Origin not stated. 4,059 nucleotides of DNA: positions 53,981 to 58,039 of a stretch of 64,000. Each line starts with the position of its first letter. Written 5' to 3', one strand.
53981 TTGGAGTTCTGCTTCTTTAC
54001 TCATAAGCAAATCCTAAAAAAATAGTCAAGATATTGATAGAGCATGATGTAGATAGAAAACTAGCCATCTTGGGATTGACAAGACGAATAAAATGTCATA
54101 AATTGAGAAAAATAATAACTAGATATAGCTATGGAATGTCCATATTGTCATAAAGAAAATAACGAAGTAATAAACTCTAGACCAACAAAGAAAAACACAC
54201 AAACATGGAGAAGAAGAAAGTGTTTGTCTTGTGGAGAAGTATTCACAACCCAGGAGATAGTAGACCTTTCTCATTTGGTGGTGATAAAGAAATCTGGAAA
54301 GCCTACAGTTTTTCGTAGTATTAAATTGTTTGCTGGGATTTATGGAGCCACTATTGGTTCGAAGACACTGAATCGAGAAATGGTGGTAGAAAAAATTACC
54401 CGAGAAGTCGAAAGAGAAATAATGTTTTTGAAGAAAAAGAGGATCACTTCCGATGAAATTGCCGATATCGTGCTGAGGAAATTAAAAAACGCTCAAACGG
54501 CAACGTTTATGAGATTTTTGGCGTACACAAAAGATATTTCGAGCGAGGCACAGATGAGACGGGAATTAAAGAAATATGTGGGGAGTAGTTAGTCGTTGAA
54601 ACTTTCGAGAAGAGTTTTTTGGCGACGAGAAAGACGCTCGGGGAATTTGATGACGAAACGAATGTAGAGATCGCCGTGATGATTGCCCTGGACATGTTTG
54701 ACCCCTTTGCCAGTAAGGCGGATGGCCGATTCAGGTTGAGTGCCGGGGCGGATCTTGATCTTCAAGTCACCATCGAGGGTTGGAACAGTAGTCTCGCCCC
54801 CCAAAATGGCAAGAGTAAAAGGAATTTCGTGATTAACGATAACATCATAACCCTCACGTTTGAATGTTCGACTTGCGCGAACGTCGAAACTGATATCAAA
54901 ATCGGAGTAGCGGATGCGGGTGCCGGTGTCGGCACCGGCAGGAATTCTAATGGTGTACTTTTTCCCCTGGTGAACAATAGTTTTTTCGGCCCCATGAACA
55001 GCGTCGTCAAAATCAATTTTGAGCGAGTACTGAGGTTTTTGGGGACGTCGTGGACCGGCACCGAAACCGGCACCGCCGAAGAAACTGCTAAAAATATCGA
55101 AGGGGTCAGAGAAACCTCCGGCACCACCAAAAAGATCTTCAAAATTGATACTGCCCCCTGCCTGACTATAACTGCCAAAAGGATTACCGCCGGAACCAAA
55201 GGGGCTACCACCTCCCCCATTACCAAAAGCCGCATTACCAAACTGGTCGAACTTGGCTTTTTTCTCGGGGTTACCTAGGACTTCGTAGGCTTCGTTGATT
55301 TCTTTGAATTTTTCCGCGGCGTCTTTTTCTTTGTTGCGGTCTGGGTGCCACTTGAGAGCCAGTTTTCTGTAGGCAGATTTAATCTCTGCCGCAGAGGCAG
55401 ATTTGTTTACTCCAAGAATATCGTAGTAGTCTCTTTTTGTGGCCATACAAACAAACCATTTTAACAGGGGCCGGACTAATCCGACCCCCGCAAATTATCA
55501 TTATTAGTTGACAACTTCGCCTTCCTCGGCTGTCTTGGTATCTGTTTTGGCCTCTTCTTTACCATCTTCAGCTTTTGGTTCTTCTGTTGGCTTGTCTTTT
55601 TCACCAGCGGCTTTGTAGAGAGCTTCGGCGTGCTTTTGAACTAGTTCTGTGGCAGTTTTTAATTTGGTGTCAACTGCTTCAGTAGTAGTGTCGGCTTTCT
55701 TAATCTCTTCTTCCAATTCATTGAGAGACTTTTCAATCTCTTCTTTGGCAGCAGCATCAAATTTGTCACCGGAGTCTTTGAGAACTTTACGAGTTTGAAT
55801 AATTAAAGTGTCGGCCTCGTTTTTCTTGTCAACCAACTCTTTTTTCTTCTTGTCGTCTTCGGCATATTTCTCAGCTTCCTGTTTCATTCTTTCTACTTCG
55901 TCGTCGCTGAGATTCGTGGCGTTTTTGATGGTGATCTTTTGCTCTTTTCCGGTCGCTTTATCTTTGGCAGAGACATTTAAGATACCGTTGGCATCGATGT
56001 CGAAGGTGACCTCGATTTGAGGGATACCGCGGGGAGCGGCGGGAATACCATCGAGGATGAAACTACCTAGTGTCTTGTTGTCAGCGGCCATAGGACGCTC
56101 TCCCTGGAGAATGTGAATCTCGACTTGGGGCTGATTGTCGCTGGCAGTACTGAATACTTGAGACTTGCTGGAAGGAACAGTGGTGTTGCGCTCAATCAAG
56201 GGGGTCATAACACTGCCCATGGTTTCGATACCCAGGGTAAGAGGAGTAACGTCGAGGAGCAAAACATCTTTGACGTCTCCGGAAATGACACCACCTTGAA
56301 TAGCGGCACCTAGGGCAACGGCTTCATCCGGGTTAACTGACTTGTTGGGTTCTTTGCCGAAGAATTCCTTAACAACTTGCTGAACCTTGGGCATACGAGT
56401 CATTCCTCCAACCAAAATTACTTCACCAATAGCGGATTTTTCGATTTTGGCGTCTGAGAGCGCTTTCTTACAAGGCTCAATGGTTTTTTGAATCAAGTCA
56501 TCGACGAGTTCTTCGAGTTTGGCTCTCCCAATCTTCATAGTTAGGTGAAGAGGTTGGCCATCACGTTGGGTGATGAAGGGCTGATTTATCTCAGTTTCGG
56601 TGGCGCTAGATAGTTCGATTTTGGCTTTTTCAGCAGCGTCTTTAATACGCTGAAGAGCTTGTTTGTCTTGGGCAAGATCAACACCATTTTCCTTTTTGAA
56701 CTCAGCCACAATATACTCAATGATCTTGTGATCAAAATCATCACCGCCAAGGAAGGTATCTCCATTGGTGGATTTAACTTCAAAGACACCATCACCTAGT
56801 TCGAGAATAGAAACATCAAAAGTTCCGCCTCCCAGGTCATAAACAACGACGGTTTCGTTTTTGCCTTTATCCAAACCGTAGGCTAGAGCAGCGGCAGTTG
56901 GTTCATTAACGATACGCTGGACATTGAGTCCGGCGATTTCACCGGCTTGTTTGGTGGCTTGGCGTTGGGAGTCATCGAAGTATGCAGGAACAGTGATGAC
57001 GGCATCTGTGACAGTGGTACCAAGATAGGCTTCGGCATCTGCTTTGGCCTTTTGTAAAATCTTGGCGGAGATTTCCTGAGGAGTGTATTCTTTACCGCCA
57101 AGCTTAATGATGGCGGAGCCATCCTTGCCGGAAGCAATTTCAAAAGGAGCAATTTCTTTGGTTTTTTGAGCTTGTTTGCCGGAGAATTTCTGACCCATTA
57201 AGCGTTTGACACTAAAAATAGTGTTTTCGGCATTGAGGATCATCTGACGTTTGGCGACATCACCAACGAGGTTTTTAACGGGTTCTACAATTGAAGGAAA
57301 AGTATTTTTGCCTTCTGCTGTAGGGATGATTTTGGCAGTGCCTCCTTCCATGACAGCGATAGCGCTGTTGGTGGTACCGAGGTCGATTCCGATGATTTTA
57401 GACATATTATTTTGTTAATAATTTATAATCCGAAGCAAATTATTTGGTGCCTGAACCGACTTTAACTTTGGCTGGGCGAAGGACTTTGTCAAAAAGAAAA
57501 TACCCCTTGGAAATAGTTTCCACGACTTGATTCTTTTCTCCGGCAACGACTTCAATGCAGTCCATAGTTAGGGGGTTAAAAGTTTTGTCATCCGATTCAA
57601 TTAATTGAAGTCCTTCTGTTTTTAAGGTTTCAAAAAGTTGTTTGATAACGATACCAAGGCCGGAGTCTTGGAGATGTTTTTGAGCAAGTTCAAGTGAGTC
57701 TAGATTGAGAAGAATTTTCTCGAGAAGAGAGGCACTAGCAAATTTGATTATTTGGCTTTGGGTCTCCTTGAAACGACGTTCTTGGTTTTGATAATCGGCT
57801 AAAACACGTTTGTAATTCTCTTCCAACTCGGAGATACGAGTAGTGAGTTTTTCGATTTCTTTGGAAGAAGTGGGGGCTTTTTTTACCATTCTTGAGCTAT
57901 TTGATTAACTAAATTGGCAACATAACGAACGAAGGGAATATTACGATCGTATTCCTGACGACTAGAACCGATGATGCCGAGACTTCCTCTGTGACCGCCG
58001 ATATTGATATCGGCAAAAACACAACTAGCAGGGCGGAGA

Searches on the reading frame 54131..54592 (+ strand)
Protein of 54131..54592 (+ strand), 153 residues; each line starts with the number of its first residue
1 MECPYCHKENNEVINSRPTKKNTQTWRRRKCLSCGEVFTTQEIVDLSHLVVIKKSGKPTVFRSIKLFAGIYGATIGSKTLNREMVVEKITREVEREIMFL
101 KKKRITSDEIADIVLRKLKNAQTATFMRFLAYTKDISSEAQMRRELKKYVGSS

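Call 74: search_protein_families(library=pfam, proteins=[window:54131-54592:+], max_evalue=0.00001)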
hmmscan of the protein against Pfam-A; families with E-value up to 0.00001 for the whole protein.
window:54131-54592:+ (153 aa): 2 families
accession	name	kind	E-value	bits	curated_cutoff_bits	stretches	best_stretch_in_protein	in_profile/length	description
PF22811.2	Zn_ribbon_NrdR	-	7.1e-16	58.3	27.2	1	1-42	1-42/42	Transcriptional repressor NrdR-like, N-terminal domain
PF03477.21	ATP-cone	-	8.3e-09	36.3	25.8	1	50-129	2-78/88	ATP cone domain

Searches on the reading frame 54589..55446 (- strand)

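Call 74: search_protein_families(library=pfam, proteins=[window:54589-55446:-], max_evalue=0.00001)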
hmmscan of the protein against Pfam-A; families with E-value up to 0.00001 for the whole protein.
window:54589-55446:- (285 aa): 2 families
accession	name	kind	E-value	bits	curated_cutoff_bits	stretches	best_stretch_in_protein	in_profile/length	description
PF01556.23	DnaJ_C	-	2.1e-31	109.4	26.6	1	139-269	2-152/152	DnaJ C terminal domain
PF00226.36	DnaJ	-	5.3e-28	97.3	27.8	1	6-67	1-63/63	DnaJ domain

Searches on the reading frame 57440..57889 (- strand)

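Call 96: search_protein_families(library=pfam, proteins=[window:57440-57889:-], max_evalue=0.001)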
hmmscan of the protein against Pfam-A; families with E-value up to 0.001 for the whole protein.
window:57440-57889:- (149 aa): 1 family
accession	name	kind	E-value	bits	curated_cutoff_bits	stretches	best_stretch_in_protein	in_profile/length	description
PF01025.24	GrpE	-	2.6e-27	96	25.8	1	5-145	13-164/165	GrpE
